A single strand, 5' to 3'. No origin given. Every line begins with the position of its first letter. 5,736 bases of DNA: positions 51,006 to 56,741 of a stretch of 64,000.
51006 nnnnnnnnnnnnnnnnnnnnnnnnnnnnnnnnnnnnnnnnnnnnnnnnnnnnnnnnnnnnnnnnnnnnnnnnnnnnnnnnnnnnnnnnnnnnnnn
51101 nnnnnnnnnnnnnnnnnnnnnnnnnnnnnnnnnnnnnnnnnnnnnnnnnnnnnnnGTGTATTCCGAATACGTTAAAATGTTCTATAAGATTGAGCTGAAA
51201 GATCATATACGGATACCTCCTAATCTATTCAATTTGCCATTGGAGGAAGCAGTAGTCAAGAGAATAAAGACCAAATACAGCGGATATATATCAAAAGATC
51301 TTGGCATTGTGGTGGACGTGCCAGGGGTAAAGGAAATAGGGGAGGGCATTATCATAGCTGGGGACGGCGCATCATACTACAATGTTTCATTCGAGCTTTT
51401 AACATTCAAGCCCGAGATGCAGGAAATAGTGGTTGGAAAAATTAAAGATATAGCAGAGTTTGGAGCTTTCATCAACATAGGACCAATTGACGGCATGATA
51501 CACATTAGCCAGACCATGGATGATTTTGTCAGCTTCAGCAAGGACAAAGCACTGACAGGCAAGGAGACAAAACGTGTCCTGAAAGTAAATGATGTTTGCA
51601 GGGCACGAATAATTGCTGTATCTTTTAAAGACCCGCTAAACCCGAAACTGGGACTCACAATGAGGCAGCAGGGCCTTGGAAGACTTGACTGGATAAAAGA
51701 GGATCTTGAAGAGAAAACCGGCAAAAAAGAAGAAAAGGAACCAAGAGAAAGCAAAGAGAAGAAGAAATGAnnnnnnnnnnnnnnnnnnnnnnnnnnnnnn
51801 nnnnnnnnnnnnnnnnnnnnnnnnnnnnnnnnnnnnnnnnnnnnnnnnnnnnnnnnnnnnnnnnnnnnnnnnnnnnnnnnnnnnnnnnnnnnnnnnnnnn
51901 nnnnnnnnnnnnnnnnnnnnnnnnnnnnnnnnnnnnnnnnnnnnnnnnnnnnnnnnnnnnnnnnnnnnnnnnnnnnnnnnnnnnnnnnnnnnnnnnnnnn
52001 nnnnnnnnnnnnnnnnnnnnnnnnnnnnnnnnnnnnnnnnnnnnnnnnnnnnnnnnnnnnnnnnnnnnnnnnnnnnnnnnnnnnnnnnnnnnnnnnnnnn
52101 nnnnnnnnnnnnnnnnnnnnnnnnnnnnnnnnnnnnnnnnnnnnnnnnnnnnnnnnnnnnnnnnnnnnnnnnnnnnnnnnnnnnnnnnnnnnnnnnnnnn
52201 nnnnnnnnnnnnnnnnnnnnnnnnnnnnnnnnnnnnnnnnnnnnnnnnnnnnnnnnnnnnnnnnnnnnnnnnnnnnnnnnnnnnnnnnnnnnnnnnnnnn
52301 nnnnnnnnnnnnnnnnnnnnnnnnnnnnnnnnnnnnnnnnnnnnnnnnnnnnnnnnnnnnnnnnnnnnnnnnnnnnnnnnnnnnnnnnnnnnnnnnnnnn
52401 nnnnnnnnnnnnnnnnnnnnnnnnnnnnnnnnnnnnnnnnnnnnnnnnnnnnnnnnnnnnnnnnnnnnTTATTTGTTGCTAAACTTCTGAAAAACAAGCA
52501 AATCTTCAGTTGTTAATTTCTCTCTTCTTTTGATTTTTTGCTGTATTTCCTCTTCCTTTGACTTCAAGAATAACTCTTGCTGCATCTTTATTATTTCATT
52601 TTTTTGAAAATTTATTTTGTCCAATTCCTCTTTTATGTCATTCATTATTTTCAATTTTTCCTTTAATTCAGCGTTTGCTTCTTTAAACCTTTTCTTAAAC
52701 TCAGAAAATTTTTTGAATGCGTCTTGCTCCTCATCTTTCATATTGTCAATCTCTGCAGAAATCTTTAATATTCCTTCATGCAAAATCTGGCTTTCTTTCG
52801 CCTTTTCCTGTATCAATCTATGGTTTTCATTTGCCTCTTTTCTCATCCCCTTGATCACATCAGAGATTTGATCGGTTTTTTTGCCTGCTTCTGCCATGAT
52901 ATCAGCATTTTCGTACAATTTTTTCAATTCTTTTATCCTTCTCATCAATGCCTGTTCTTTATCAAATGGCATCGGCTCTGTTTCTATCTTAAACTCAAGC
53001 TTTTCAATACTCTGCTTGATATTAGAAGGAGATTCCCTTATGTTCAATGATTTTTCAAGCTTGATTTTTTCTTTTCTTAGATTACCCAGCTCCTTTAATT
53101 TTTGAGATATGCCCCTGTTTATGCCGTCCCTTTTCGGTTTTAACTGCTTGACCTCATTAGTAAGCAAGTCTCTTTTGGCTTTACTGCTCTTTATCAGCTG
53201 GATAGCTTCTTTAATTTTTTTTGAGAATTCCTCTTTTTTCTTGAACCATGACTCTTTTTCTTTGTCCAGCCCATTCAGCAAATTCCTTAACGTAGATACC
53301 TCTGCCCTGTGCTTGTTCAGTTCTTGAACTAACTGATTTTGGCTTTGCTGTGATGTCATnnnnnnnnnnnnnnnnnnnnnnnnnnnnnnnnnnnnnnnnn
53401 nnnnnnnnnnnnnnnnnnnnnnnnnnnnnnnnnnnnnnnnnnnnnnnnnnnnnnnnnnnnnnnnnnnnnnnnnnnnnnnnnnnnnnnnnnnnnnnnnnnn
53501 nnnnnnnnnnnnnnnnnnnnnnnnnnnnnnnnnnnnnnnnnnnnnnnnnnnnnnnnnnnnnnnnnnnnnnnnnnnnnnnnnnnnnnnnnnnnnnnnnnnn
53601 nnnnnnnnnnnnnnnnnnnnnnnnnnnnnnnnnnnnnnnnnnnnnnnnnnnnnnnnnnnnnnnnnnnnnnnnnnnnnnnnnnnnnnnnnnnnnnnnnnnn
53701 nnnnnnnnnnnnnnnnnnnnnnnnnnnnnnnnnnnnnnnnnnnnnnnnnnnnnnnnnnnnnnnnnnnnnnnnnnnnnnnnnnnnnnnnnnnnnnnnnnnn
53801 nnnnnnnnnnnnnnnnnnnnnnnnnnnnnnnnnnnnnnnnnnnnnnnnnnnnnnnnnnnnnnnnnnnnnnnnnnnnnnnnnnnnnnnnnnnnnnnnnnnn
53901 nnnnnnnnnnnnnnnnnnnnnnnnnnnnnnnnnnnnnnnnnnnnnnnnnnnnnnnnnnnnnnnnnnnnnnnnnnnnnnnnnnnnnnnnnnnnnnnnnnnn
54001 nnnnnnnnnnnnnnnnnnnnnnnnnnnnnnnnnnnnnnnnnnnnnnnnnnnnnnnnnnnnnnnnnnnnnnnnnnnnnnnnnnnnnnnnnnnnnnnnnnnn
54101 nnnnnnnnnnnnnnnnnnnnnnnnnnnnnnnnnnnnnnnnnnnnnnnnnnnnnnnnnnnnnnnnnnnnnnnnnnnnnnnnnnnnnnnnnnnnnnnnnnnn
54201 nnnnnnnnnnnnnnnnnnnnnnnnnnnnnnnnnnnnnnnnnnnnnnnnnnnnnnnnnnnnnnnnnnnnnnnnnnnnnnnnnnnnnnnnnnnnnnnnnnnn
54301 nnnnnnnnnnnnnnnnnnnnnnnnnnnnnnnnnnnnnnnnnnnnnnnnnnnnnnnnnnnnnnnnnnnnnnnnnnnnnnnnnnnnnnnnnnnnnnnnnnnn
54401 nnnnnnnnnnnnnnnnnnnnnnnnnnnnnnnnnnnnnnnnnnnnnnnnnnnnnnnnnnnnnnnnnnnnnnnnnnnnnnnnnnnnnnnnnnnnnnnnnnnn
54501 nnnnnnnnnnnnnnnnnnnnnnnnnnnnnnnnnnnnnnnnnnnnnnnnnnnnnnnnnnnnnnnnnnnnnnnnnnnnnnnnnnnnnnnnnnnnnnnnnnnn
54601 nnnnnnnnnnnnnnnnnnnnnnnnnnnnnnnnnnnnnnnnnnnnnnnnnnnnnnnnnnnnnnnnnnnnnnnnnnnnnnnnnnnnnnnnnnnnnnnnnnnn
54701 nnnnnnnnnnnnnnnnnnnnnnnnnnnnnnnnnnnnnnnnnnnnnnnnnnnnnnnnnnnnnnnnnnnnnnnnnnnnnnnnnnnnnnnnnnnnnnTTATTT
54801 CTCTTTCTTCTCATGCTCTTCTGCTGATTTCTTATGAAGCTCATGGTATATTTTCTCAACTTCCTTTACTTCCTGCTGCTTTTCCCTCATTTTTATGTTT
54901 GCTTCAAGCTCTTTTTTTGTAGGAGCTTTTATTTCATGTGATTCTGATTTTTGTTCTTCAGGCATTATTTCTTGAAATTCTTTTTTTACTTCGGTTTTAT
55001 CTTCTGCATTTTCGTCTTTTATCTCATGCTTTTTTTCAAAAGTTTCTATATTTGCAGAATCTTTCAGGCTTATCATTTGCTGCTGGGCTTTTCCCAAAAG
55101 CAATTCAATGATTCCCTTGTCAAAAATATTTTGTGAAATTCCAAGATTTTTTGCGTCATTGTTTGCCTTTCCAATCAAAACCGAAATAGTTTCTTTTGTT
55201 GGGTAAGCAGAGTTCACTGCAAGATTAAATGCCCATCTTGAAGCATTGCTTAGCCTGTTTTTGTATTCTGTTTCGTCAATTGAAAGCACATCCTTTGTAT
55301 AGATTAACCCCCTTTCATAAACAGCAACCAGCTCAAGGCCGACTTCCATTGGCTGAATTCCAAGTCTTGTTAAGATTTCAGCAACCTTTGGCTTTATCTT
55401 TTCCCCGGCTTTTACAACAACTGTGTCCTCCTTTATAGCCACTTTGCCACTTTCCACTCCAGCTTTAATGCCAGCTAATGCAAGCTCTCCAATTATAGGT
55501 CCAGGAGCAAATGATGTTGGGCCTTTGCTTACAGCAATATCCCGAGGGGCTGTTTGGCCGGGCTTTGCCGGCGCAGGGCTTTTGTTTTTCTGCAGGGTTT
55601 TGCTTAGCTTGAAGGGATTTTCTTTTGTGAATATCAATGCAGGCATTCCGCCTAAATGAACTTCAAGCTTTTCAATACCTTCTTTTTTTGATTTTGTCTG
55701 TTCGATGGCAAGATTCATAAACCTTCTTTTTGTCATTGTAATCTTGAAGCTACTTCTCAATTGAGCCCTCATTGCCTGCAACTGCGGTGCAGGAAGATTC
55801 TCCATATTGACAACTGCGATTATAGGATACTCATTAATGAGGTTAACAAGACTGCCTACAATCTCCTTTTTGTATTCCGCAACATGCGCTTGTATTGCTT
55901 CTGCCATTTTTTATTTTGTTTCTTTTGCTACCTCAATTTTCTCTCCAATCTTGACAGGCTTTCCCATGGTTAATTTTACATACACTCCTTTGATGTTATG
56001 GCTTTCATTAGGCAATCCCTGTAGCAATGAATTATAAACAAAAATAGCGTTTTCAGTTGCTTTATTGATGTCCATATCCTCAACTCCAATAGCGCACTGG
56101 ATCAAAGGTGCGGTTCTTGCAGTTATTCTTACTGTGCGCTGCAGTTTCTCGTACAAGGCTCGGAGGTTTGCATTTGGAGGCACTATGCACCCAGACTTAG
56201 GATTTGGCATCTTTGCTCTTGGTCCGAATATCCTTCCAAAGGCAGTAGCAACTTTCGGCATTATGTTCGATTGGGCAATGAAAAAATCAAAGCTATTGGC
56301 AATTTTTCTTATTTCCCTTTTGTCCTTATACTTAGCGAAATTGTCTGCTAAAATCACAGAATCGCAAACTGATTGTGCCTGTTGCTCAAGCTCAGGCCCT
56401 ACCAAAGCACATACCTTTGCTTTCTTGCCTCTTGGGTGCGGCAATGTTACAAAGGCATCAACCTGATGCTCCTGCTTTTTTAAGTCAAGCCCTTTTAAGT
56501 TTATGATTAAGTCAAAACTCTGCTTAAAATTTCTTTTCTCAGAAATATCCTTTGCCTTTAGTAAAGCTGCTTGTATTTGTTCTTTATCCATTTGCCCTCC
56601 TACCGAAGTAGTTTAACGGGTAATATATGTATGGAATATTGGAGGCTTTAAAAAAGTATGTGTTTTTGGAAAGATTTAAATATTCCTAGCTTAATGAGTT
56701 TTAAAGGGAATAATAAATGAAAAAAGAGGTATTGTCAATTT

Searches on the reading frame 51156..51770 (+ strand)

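Call 74: search_protein_families(library=pfam, proteins=[window:51156-51770:+], max_evalue=0.0001)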
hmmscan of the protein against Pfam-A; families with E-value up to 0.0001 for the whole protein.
window:51156-51770:+ (204 aa): 2 families
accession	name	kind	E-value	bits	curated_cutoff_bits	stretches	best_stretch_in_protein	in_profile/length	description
PF03876.22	SHS2_Rpb7-N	-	3.5e-15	56.3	24.8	1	15-71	1-57/57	SHS2 domain found in N terminus of Rpb7p/Rpc25p/MJ0397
PF00575.29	S1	-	2.6e-10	41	22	1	85-155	1-62/74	S1 RNA binding domain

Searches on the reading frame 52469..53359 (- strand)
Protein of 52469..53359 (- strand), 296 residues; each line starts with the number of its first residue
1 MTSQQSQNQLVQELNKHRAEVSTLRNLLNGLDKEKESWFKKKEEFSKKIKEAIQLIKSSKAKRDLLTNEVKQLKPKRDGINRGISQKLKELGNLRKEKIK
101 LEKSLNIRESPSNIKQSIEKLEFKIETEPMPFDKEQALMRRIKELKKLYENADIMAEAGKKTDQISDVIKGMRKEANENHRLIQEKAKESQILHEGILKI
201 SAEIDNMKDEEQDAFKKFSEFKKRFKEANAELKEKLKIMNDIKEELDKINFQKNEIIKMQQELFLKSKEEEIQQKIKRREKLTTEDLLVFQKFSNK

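Call 75: search_protein_families(library=pfam, proteins=[window:52469-53359:-], max_evalue=0.0001)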
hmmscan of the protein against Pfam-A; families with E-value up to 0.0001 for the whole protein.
window:52469-53359:- (296 aa): 1 family
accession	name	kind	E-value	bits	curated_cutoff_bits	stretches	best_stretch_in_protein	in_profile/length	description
PF23435.1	DUF7121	-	7e-12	45.8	29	1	13-292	36-303/307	Family of unknown function (DUF7121)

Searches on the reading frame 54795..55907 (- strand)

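Call 75: search_protein_families(library=pfam, proteins=[window:54795-55907:-], max_evalue=0.0001)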
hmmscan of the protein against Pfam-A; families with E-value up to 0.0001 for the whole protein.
window:54795-55907:- (370 aa): 2 families
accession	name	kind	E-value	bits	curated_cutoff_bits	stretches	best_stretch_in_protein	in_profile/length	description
PF00466.25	Ribosomal_L10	-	1.1e-20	74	22.8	1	10-108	3-98/100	Ribosomal protein L10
PF17777.6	RL10P_insert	-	1.6e-16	60.4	29.1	1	114-184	1-71/71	Insertion domain in 60S ribosomal protein L10P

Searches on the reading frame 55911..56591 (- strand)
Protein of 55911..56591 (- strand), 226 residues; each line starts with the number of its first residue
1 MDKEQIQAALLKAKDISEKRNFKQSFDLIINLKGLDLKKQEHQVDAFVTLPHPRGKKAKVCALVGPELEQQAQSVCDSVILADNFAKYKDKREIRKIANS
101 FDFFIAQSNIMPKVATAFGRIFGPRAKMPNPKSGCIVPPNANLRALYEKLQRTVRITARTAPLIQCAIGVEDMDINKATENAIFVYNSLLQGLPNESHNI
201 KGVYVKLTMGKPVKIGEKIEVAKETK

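Call 75: search_protein_families(library=pfam, proteins=[window:55911-56591:-], max_evalue=0.0001)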
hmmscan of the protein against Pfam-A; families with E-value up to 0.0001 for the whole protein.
window:55911-56591:- (226 aa): 1 family
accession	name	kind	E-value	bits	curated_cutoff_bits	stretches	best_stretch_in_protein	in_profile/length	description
PF00687.26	Ribosomal_L1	-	1.3e-41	142.8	32.2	1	18-210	5-197/198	Ribosomal protein L1p/L10e family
